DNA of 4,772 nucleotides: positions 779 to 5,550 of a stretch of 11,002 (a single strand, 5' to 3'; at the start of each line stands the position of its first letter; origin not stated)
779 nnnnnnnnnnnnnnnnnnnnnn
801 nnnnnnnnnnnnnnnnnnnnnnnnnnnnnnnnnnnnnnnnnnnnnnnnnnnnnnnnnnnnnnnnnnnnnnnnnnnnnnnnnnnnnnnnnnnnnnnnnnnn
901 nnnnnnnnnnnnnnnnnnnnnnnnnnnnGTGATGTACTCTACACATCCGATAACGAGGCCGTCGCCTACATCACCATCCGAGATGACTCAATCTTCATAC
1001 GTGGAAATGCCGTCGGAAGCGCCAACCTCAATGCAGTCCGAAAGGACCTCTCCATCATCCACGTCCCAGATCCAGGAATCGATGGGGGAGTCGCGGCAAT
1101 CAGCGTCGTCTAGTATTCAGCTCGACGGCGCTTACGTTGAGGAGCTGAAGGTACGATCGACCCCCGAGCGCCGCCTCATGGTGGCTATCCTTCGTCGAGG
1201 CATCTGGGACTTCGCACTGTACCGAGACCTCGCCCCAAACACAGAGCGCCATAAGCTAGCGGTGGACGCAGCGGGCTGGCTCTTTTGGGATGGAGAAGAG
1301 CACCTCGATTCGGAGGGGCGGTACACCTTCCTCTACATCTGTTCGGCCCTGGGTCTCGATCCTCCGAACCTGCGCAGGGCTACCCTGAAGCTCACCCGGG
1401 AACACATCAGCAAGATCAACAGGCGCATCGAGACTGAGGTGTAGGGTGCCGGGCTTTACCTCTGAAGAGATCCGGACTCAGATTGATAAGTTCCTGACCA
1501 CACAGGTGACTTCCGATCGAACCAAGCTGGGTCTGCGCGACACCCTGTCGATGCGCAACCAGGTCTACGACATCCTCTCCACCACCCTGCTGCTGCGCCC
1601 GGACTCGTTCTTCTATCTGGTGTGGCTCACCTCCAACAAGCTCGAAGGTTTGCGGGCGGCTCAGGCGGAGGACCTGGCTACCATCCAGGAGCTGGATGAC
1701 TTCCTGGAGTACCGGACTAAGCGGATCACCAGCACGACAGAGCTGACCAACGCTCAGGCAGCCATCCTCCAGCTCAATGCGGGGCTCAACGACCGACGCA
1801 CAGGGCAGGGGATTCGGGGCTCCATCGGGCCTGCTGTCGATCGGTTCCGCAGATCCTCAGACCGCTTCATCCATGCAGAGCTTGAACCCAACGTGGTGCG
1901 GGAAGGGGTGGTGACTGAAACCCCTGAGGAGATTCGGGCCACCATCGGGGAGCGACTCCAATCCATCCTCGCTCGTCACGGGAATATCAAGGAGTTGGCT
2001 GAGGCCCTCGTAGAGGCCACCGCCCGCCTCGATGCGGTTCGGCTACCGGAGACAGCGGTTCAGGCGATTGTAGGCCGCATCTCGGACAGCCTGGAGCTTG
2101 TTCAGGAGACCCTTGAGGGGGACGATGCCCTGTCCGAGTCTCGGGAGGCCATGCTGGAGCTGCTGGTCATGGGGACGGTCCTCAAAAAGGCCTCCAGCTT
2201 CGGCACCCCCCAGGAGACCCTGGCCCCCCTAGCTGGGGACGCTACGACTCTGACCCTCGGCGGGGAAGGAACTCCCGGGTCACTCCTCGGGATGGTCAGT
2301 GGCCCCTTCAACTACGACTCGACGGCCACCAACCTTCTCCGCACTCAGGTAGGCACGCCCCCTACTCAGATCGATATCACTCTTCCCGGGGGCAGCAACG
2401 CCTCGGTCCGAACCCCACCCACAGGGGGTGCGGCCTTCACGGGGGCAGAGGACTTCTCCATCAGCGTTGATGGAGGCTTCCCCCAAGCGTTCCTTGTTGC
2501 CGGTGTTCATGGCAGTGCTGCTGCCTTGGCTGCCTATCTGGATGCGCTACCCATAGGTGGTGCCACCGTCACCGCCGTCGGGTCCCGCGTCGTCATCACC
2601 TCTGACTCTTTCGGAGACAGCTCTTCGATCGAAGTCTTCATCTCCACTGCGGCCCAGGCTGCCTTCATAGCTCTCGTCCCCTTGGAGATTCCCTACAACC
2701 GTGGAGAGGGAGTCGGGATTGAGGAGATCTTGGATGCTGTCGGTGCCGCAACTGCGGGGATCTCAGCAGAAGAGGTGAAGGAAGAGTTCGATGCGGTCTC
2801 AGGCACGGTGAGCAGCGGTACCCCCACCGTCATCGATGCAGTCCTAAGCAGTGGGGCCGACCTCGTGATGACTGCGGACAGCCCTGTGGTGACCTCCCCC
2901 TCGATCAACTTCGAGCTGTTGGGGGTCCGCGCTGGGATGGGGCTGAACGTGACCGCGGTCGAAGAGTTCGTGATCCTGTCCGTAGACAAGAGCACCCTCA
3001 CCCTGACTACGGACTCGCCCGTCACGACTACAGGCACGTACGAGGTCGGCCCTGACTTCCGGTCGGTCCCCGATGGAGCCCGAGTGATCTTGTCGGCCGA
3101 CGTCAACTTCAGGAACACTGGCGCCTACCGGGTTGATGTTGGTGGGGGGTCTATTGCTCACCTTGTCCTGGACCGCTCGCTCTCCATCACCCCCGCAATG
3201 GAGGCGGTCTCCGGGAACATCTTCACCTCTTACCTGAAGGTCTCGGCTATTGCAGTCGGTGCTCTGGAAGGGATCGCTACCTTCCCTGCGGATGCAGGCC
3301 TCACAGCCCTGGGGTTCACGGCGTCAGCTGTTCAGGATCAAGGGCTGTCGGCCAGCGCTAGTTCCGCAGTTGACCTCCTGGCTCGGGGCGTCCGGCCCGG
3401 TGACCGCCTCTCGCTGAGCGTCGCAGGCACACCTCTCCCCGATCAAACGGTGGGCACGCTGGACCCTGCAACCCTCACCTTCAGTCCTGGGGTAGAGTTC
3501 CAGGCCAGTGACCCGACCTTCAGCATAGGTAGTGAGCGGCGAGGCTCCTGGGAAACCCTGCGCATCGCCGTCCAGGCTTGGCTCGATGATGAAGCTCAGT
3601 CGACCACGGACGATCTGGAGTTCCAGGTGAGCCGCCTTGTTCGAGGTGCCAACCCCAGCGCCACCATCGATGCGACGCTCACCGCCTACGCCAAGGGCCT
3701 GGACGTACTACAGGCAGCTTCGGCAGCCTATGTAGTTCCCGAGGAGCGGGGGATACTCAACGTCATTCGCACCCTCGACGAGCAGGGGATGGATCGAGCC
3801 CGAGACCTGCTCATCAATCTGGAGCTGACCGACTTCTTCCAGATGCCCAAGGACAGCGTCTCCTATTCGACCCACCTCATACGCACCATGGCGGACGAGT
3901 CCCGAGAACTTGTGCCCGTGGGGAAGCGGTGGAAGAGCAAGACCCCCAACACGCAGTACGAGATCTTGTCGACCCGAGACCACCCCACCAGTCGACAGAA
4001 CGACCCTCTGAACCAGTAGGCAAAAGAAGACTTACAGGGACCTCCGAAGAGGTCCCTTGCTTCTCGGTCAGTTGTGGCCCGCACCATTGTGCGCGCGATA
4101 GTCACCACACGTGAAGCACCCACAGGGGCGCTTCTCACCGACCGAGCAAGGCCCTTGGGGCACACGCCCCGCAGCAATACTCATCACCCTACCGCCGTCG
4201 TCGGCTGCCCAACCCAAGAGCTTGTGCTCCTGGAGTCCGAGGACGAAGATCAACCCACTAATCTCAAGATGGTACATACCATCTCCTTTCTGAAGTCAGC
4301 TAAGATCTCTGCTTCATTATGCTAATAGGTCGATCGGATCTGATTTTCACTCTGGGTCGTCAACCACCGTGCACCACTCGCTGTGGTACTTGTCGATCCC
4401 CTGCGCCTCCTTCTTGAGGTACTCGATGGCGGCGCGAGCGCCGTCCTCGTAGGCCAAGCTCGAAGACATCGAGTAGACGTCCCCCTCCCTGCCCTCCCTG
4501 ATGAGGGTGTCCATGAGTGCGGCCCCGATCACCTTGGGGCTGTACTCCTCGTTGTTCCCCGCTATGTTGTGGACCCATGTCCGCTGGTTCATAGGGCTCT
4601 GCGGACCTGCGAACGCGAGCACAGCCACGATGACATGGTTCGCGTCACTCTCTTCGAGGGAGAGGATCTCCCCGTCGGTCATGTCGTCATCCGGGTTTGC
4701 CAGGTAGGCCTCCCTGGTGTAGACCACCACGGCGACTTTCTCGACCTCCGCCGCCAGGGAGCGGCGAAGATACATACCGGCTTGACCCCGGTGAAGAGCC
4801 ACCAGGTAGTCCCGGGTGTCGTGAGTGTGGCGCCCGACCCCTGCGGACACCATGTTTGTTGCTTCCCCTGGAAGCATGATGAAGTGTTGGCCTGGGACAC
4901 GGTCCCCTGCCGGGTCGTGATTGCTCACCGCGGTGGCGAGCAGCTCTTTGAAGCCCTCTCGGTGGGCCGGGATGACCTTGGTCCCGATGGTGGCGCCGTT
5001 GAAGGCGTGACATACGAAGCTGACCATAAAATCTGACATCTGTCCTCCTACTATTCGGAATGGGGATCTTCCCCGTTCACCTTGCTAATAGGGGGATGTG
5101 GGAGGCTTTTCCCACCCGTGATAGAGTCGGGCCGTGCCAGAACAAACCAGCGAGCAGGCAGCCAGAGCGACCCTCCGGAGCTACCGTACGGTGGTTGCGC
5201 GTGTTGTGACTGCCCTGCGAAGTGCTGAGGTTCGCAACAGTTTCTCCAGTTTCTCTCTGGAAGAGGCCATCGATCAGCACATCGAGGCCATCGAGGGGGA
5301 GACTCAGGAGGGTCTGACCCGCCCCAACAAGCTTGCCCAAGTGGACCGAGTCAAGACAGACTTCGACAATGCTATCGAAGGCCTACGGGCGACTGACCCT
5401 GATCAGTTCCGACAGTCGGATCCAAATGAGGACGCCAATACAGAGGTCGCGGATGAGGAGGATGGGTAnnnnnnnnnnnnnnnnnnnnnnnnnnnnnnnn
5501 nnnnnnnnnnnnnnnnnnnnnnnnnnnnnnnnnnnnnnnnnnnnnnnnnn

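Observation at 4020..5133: Reverse-strand accessory cassette (moron) inserted inside a co-directional virion structural module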

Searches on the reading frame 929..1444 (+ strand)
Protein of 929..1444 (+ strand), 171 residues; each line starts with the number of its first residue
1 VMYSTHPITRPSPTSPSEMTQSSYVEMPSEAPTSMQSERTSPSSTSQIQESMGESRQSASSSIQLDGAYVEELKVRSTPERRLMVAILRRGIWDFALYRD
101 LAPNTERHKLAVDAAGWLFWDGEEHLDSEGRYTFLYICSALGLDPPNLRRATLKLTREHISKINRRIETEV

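Call 7: search_protein_families(library=pfam, proteins=[window:929-1444:+], max_evalue=1)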
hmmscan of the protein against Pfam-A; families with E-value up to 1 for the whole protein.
window:929-1444:+ (171 aa): 0 families

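Call 8: search_protein_families(library=phrogs, proteins=[window:929-1444:+], max_evalue=1)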
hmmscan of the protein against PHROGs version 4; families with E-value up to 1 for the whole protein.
window:929-1444:+ (171 aa): 1 family
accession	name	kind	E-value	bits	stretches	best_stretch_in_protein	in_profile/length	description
phrog_20093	-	unknown function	0.31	12.2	1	123-147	53-77/129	-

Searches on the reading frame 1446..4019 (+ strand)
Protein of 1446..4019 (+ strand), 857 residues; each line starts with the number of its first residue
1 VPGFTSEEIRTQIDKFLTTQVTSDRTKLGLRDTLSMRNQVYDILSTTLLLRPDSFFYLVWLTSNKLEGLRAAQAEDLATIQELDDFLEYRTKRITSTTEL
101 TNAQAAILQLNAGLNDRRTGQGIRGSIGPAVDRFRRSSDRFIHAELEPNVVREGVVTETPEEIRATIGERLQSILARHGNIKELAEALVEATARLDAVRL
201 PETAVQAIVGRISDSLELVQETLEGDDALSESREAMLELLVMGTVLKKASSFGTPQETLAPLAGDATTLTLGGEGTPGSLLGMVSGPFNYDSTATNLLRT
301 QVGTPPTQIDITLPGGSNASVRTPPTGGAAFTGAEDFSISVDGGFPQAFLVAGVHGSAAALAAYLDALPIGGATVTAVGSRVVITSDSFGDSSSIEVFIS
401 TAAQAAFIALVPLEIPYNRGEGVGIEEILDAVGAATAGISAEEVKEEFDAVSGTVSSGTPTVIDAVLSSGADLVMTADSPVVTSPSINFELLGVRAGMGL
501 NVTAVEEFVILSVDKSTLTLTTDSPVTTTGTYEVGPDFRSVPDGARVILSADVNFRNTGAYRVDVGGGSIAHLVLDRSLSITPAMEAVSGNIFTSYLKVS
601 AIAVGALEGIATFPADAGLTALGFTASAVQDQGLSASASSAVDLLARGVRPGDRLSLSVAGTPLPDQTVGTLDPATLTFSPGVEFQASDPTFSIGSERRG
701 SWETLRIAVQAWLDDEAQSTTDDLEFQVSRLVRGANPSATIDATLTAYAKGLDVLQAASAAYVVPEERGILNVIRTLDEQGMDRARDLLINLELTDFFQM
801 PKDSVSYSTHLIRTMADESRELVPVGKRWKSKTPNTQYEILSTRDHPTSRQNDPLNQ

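Call 7: search_protein_families(library=pfam, proteins=[window:1446-4019:+], max_evalue=1)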
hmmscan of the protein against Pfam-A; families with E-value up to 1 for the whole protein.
window:1446-4019:+ (857 aa): 1 family
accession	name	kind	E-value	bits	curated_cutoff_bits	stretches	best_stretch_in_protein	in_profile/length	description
PF02223.23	Thymidylate_kin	-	0.013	15.6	27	0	156-199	27-70/185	Thymidylate kinase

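Call 8: search_protein_families(library=phrogs, proteins=[window:1446-4019:+], max_evalue=1)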
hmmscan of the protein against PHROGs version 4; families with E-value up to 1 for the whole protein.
window:1446-4019:+ (857 aa): 0 families

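Call 11: search_protein_families(library=ncbifam, proteins=[window:1446-4019:+], max_evalue=1)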
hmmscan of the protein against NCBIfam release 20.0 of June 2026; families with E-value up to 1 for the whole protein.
window:1446-4019:+ (857 aa): 0 families

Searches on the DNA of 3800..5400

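Call 98: search_rna_families(source=window, threshold=evalue, start=3800, end=5400, max_evalue=1)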
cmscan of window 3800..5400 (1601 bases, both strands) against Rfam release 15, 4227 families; matches with E-value up to 1: 0.
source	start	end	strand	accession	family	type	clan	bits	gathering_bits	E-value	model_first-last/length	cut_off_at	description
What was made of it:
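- Tried and rejected: Rfam on 3800-5400 found nothing (call 98).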
